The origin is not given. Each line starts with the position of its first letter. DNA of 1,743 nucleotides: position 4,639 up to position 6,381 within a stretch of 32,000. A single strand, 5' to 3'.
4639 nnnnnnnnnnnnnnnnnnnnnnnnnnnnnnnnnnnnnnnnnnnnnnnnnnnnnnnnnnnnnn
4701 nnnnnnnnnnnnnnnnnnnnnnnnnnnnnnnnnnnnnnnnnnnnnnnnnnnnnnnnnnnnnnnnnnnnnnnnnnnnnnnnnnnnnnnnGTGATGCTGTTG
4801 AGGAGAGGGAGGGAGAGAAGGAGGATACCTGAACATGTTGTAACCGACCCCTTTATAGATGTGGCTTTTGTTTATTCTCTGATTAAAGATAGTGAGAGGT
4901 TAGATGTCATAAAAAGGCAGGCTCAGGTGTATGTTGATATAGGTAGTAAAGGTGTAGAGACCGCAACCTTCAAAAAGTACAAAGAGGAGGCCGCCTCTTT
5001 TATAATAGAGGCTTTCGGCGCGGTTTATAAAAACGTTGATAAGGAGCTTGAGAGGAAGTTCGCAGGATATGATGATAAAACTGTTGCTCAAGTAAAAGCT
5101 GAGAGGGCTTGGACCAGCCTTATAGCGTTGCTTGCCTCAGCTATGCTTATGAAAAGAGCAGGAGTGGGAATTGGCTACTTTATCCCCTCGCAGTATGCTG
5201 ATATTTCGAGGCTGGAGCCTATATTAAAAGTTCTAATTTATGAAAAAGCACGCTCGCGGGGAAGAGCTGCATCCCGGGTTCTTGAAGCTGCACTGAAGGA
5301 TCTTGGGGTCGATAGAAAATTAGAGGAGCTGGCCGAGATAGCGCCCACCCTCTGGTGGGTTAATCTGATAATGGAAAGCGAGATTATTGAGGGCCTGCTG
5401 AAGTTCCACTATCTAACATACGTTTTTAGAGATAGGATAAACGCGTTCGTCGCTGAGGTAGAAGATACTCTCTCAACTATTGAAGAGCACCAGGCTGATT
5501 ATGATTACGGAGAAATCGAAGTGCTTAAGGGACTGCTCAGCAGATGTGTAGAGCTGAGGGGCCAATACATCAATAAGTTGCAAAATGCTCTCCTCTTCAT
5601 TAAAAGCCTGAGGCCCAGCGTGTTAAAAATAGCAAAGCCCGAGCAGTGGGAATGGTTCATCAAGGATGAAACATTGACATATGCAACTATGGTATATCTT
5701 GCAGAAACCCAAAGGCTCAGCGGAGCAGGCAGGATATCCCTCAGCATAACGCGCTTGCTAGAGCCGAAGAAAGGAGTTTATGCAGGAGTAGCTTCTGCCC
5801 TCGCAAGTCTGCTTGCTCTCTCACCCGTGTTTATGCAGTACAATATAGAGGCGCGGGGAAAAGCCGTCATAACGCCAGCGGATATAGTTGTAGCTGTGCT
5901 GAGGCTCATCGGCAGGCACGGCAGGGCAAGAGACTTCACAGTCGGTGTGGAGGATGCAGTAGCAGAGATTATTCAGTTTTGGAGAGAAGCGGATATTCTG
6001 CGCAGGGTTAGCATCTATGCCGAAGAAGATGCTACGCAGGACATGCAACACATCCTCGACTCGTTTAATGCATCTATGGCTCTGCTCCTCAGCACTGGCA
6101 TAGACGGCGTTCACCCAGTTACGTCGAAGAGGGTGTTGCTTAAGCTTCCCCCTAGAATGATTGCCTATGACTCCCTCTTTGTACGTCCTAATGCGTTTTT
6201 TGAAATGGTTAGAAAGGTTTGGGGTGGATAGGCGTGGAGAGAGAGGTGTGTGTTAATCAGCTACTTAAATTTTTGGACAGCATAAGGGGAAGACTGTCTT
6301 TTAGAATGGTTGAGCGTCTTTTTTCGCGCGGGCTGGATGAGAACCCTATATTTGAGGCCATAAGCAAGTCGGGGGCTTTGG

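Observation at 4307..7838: Uncharacterised three-gene operon (161 aa / 480 aa / 539-aa P-loop NTPase) next to the RM cassette: candidate novel defence system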

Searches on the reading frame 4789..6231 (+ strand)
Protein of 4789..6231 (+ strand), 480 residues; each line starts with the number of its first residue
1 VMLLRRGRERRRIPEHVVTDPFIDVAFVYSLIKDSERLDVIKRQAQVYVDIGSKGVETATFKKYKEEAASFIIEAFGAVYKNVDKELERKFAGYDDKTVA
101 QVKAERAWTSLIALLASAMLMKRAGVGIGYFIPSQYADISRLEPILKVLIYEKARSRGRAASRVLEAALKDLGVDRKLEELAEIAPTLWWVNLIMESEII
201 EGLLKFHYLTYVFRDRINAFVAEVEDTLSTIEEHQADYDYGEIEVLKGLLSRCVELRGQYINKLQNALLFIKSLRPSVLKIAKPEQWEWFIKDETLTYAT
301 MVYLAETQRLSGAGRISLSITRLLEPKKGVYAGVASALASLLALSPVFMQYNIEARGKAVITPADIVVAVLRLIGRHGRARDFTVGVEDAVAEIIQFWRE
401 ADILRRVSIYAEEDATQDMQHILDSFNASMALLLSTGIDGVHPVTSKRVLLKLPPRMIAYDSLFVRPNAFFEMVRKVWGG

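Call 6: search_protein_families(library=pfam, proteins=[window:4789-6231:+], max_evalue=1)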
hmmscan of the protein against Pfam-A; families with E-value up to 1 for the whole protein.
window:4789-6231:+ (480 aa): 2 families
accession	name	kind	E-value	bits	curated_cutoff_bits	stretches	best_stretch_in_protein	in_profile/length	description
PF04787.17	Pox_H7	-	0.091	13.7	28.2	0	158-240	55-139/143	Late protein H7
PF21303.2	TetR_C_39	-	0.16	13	27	1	39-73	28-63/92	Tetracyclin repressor-like, C-terminal domain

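Call 7: search_protein_families(library=padloc, proteins=[window:4789-6231:+], max_evalue=1)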
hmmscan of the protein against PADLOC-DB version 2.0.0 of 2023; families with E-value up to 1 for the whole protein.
window:4789-6231:+ (480 aa): 0 families

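Call 8: search_protein_families(library=ncbifam, proteins=[window:4789-6231:+], max_evalue=1)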
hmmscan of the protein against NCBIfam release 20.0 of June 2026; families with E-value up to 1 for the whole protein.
window:4789-6231:+ (480 aa): 0 families

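Call 13: find_homologous_proteins(query=window:4789-6231:+)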
Query window:4789-6231:+ (480 aa): 24 proteins with E <= 0.001 among 8000 candidates.
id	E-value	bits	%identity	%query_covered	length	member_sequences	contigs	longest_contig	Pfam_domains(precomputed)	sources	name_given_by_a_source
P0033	0.0e+0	1015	97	100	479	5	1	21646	-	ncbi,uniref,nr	ncbi:hypothetical protein apy_08940 [Aeropyrum pernix]|uniref:Uncharacterized protein n=1 Tax=Aeropy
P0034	1.2e-145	504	50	98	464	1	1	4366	-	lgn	-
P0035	3.7e-142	493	48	99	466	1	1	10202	-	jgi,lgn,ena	-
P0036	8.2e-134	465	48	98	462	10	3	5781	-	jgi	jgi:hypothetical protein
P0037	6.1e-131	456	45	97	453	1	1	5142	-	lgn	-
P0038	4.3e-130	453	47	98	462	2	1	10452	-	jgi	jgi:hypothetical protein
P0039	1.7e-129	451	47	98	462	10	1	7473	-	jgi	jgi:hypothetical protein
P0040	3.8e-128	446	47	98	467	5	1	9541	-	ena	-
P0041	5.2e-126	439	44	98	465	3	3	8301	-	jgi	jgi:hypothetical protein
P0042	1.5e-124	434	46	98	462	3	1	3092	-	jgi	-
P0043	3.2e-124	433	47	98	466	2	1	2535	-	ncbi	ncbi:MAG: hypothetical protein QXM12_08280 [Nitrososphaerota archaeon]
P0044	5.1e-124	433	44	99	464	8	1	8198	-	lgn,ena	-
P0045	2.6e-122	427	48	98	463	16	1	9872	-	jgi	-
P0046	7.2e-122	426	45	98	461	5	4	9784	-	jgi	jgi:hypothetical protein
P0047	1.9e-120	421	44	98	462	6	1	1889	-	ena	-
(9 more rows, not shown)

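Call 27: search_solved_structures(query=A2, max_evalue=10)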
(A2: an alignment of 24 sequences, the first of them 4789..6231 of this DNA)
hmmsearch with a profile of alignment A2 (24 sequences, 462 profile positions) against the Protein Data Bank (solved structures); distinct sequences matched with E-value up to 10: 0.

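Call 30: predict_structure(alignment_id=A2)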
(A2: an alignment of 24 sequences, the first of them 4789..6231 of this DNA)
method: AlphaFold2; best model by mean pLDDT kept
length: 480 residues; sequences in the alignment: 24
mean_pLDDT: 87.5   pTM: 0.89
mean pLDDT of the five models: 87.5, 87.4, 75.4, 70.6, 69.1
residues with pLDDT >= 90: 285; 70-90: 166; 50-70: 14; < 50: 15
segments of 3 or more residues with pLDDT < 50: 1-14
pLDDT, mean of each block of 10 residues (from residue 1): 31 59 94 93 95 91 94 92 90 83 95 93 90 82 91 88 87 71 84 89 92 94 95 93 90 68 80 80 76 88 95 88 89 94 93 87 97 89 96 96 90 80 95 95 93 92 96 84
secondary structure, 60 per line:
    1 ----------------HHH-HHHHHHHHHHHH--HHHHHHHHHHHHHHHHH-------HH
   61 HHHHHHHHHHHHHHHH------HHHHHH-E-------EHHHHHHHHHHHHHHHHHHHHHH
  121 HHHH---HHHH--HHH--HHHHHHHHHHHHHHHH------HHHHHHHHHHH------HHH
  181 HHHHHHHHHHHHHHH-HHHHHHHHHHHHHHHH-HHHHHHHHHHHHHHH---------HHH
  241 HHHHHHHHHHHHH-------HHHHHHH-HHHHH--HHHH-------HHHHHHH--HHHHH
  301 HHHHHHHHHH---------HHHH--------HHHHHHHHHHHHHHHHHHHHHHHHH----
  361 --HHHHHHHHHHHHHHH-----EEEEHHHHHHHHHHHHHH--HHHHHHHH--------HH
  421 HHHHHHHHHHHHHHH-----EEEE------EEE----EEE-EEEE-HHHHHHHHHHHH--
elements in order: H21-32 H35-51 H59-76 H83-88 H99-124 H128-131 H139-154 H161-171 H178-195 H197-212 H214-228 H238-253 H261-267 H269-273 H276-279 H287-293 H296-310 H320-323 H332-356 H363-377 E383-386 H387-400 H403-410 H419-435 E441-444 E451-453 E458-460 E462-465 H467-478

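Call 34: fold_search(model_id=the predicted structure, library=pdb)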
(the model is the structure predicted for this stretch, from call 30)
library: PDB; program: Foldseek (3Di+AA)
matches with E <= 10: 139; with E <= 0.001: 0
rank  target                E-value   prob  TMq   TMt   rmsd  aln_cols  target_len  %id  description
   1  8thi_A                2.2e-01  0.08  0.12  0.10  24.8       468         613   13  Cryo-EM structure of the Tripartite ATP-independent Periplasmic (TRAP) transporter SiaQM from Haemophilus influenzae ( (released 2023-11-22)
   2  8ouw_K                4.3e-01  0.08  0.14  0.11  21.0       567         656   10  Cryo-EM structure of CMG helicase bound to TIM-1/TIPN-1 and homodimeric DNSN-1 on fork DNA (Caenorhabditis elegans) (released 2023-08-16)
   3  7yyg                  6.6e-01  0.07  0.11  0.14  19.4       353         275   15  Crystal structure of gatekeeper of type III secretion system in Bordetella BopN (released 2023-03-01)
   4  8amz_Z                7.5e-01  0.06  0.13  0.10  22.2       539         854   11  Spinach 19S proteasome (released 2022-08-24)
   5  9iqg_B                9.7e-01  0.05  0.10  0.09  26.7       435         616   12  Cryo-EM structure of MsRv1273c/72c from Mycobacterium smegmatis in the ATP|ADP+Vi-bound Occ (Vi) state (released 2025-05-14)
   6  7ue2_A                1.4e+00  0.07  0.12  0.16  20.9       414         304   11  Crystal structure of designed helical repeat protein RPB_PLP3_R6 bound to PLPx6 peptide (released 2023-03-29)
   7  7wax                  1.6e+00  0.02  0.10  0.09  25.4       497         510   13  MurJ inward occluded form (released 2022-06-01)
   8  8gy7_R                1.6e+00  0.04  0.10  0.14  21.7       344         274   10  Cryo-EM structure of ACTH-bound melanocortin-2 receptor in complex with MRAP1 and Gs protein (released 2023-01-11)
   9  9mcu_A                1.8e+00  0.03  0.11  0.11  23.6       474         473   12  Plant chloroplast dicarboxylate transporter AtDiT2.1 (released 2026-03-11)
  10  9p8v_B                1.9e+00  0.05  0.12  0.13  21.1       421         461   10  Structure of CloA in complex with dGTP and dTTP (released 2025-07-30)
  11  6u94                  1.9e+00  0.04  0.12  0.14  21.5       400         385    9  Structure of RND efflux system, outer membrane lipoprotein, NodT family from Burkholderia mallei ATCC 23344 (released 2019-10-02)
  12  6fze_A                2.0e+00  0.05  0.08  0.14  21.3       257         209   12  BBE31 from Lyme disease agent Borrelia (Borreliella) burgdorferi playing a vital role in successful colonization of th (released 2019-03-27)
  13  9o88_A                2.1e+00  0.02  0.10  0.07  27.9       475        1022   11  Cryo-EM structure of CIM0216-bound rabbit TRPM3 having 2 resting and 2 activated subunits (para position) at 18 degree (released 2025-12-17)
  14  5iuz_A                2.2e+00  0.02  0.09  0.09  23.9       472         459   11  STRUCTURE OF P450 2B4 F202W MUTANT (CYMAL-5) (released 2016-06-08)
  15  8tl7_A                2.3e+00  0.06  0.14  0.10  22.5       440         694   14  CryoEM Structure of a Computationally Designed T3 Tetrahedral Nanocage (released 2024-03-13)
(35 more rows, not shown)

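Call 42: search_dna_similar(query=window:4789-6231:+, collection=plasmids, mode=protein, max_evalue=0.001)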
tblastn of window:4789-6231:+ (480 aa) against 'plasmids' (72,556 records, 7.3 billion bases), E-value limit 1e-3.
No match.

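Call 43: search_dna_similar(query=window:4789-6231:+, collection=phages, mode=protein, max_evalue=0.001)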
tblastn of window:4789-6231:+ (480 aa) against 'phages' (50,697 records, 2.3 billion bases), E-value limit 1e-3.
Records with a match: 2; places in all: 2; records where one place covers at least 80% of the query: 2.
Best place of each record, by identity: >=99% 2.
By first word of the organism name: Aeropyrum 2.
By host as written in the record: Aeropyrum pernix K1 2.
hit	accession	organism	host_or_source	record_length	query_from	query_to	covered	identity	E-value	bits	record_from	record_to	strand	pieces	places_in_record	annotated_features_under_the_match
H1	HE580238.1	Aeropyrum pernix spindle-shaped virus 1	Aeropyrum pernix K1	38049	1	480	100%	99.8%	0e+0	898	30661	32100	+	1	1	hypothetical protein (x2)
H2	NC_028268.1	Aeropyrum pernix spindle-shaped virus 1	Aeropyrum pernix K1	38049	1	480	100%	99.8%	0e+0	898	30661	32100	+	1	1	hypothetical protein (x2)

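Call 71: search_protein_families(library=phrogs, proteins=[window:4789-6231:+], max_evalue=0.01)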
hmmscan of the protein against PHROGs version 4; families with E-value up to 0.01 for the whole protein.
window:4789-6231:+ (480 aa): 0 families

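Call 72: search_protein_representatives(alignment_id=A2)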
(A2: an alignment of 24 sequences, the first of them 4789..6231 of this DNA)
Query: 24 sequences, 462 profile positions. Proteins with E-value up to 0.001 (for the whole library): 18; up to 1e-10: 14; up to 1e-30: 10. The best 18 are listed.
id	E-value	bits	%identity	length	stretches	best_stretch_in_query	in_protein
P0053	1.9e-197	673.3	-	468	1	11-462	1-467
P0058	3.5e-190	649.3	-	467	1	9-461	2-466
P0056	4.3e-184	629.2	-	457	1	5-462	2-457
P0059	2.0e-110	386.3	-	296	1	7-276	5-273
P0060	2.0e-102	360.0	-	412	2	245-458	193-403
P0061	9.0e-93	328.2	-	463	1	5-459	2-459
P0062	3.2e-82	293.4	-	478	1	8-454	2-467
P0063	2.4e-78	280.6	-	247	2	251-461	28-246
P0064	1.2e-46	176.1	-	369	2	275-449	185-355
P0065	1.4e-41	159.4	-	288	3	319-461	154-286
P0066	3.2e-28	115.3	-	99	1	364-461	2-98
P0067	1.9e-22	96.3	-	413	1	36-372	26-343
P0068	6.3e-18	81.4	-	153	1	43-132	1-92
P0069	2.9e-14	69.4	-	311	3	309-416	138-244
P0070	1.4e-08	50.6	-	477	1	141-453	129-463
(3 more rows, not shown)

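Call 73: find_encoding_contigs(protein=P0070, flank=10000, max_places=3)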
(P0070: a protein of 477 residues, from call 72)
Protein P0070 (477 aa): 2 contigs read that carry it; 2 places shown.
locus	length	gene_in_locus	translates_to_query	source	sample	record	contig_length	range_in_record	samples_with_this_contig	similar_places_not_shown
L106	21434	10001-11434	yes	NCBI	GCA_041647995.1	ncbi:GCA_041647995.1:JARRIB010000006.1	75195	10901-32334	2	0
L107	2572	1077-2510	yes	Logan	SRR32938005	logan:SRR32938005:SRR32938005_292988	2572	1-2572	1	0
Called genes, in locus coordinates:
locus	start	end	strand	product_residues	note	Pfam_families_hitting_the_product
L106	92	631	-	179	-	PF00589:Phage_integrase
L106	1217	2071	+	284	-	-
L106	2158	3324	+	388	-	-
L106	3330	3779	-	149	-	-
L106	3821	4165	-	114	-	-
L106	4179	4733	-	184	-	PF01936:NYN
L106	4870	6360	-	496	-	-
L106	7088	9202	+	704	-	-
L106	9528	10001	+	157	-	-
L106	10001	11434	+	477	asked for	-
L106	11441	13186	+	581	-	PF25199:nSTAND_NTPase5 (faint), PF13604:AAA_30 (weak)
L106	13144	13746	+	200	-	-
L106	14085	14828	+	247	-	PF01978:TrmB (weak), PF13338:AbiEi_4, PF25212:HVO_A0114 (faint)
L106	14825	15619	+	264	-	PF08843:AbiEii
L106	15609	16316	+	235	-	PF00239:Resolvase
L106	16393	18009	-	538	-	-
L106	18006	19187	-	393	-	-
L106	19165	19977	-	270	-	-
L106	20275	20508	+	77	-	PF26688:RHH_12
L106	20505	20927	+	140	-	PF01850:PIN (weak), PF10130:PIN_2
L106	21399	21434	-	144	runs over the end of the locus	PF01842:ACT (faint)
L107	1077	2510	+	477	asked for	-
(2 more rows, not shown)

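Call 74: find_encoding_contigs(protein=P0062, flank=10000, max_places=3)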
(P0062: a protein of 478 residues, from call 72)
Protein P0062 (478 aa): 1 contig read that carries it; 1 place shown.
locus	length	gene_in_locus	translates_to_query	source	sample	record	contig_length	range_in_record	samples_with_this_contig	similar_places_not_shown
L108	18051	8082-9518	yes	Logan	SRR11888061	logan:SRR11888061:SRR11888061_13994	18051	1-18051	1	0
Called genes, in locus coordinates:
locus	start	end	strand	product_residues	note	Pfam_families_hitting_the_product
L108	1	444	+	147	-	?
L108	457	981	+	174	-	-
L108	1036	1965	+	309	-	-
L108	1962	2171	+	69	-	-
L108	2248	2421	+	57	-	-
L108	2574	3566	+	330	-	-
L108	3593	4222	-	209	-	-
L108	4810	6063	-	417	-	PF01555:N6_N4_Mtase, PF01170:UPF0020 (faint)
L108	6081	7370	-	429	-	-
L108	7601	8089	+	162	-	-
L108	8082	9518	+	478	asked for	-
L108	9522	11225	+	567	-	PF13173:AAA_14 (weak), PF24389:ORC-CDC6-like (weak)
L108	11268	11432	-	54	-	-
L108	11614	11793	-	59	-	-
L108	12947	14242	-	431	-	-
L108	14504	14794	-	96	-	PF22166:WHD_ArnR1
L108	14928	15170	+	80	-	PF25213:HVO_A0261_N, PF12802:MarR_2, PF09339:HTH_IclR, PF01022:HTH_5 (weak), PF01978:TrmB (weak), PF12840:HTH_20 (weak), PF13412:HTH_24 (weak), PF13338:AbiEi_4 (faint)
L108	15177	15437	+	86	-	-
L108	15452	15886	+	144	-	-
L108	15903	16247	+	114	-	-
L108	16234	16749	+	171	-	-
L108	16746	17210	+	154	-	-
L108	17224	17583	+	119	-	-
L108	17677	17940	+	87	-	-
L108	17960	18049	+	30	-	?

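Call 75: find_encoding_contigs(protein=P0067, flank=10000, max_places=3)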
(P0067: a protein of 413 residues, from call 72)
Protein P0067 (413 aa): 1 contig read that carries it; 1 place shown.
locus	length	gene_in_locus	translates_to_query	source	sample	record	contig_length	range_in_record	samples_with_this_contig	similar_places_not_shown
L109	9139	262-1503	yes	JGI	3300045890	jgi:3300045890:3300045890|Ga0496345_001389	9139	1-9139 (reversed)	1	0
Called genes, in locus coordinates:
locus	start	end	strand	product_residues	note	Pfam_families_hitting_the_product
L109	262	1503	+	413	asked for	-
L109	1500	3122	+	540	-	PF20720:nSTAND3 (weak), PF25199:nSTAND_NTPase5 (weak)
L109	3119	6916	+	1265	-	PF13086:AAA_11 (faint), PF00270:DEAD, PF04851:ResIII, PF13604:AAA_30 (faint), PF00271:Helicase_C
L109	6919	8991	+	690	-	-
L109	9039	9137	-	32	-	?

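Call 76: find_encoding_contigs(protein=P0061, flank=10000, max_places=3)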
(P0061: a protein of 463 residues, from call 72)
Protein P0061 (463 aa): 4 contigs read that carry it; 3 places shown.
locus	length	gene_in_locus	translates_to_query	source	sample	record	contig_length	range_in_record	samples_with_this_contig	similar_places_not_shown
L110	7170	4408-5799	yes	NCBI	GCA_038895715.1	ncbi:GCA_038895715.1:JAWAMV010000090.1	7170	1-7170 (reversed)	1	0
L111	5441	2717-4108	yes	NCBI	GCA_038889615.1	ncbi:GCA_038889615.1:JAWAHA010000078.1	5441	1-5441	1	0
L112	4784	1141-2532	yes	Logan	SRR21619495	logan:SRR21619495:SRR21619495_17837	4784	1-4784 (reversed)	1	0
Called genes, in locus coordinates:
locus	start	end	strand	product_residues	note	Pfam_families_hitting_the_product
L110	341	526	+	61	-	-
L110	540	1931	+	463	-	PF00145:DNA_methylase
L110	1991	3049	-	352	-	-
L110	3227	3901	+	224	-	PF00730:HhH-GPD, PF00633:HHH (weak)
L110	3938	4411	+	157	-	-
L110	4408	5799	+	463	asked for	-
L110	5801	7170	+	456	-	PF13173:AAA_14 (faint)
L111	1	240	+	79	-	PF00145:DNA_methylase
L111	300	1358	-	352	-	-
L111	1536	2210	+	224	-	PF00730:HhH-GPD, PF00633:HHH (weak)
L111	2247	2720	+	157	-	-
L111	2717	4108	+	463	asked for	-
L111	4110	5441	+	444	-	PF13173:AAA_14 (faint)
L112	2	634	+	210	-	?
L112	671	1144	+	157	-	-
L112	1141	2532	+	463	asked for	-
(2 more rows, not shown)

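Call 77: search_protein_families(library=pfam, proteins=[L108:6081-7370:-, L108:4810-6063:-, L108:3593-4222:-, L106:7088-9202:+, L106:4870-6360:-, L106:13144-13746:+, L109:3119-6916:+, L109:6919-8991:+, L106:9528-10001:+, L108:7601-8089:+], max_evalue=0.05)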
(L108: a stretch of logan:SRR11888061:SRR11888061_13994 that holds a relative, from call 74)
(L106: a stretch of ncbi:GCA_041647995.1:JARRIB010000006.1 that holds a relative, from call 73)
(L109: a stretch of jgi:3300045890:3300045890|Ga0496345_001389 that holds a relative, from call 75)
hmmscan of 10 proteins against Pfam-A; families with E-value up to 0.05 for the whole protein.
L108:6081-7370:- (429 aa): 0 families

L108:4810-6063:- (417 aa): 3 families
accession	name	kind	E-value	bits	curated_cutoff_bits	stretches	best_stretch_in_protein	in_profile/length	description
PF01555.25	N6_N4_Mtase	-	2.1e-15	57.7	26.7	2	36-101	154-219/221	DNA methylase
PF01170.24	UPF0020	-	1e-05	25.7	22.3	1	62-89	27-54/197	RMKL-like, methyltransferase domain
PF03602.21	Cons_hypoth95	-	0.027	14.6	24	0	67-103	45-82/182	Conserved hypothetical protein 95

L108:3593-4222:- (209 aa): 0 families

L106:7088-9202:+ (704 aa): 0 families

L106:4870-6360:- (496 aa): 1 family
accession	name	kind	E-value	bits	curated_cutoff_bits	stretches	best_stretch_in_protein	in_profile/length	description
PF17856.7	TIP49_C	-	0.025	15.2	24.5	0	409-441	1-32/66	TIP49 AAA-lid domain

L106:13144-13746:+ (200 aa): 1 family
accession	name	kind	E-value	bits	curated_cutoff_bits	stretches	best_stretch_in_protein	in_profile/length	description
PF08882.16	Acetone_carb_G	-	0.024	15.3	21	1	115-159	56-97/113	Acetone carboxylase gamma subunit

L109:3119-6916:+ (1265 aa): 10 families
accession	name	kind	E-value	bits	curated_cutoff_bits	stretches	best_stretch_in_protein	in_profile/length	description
PF00270.35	DEAD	-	1.4e-17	64.4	26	2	432-511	2-79/167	DEAD/DEAH box helicase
PF00271.37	Helicase_C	-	1.7e-12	48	23.5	1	926-994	42-109/110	Helicase conserved C-terminal domain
PF04851.21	ResIII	-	5.2e-11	43.2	22.5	1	430-619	4-139/164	Type III restriction enzyme, res subunit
PF13086.12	AAA_11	-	7.3e-07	29.7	27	1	430-500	2-74/257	AAA domain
PF13604.12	AAA_30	-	1.3e-05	25.5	27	1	430-496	2-64/191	AAA domain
PF13401.12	AAA_22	-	0.00063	20.5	27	0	597-630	75-108/130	AAA domain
PF25199.1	nSTAND_NTPase5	-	0.00071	19.9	34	1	439-502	33-88/145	Novel STAND NTPase 5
PF13245.12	AAA_19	-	0.0023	18.5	25.1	1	436-632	3-117/134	AAA domain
PF22590.2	Cas3-like_C_2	-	0.0027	18.4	27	1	923-994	29-104/106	CRISPR-associated nuclease/helicase Cas3, C-terminal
PF03237.21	Terminase_6N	-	0.029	14.5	22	0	451-506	1-47/215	Terminase large subunit, T4likevirus-type, N-terminal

L109:6919-8991:+ (690 aa): 0 families

L106:9528-10001:+ (157 aa): 0 families

L108:7601-8089:+ (162 aa): 0 families
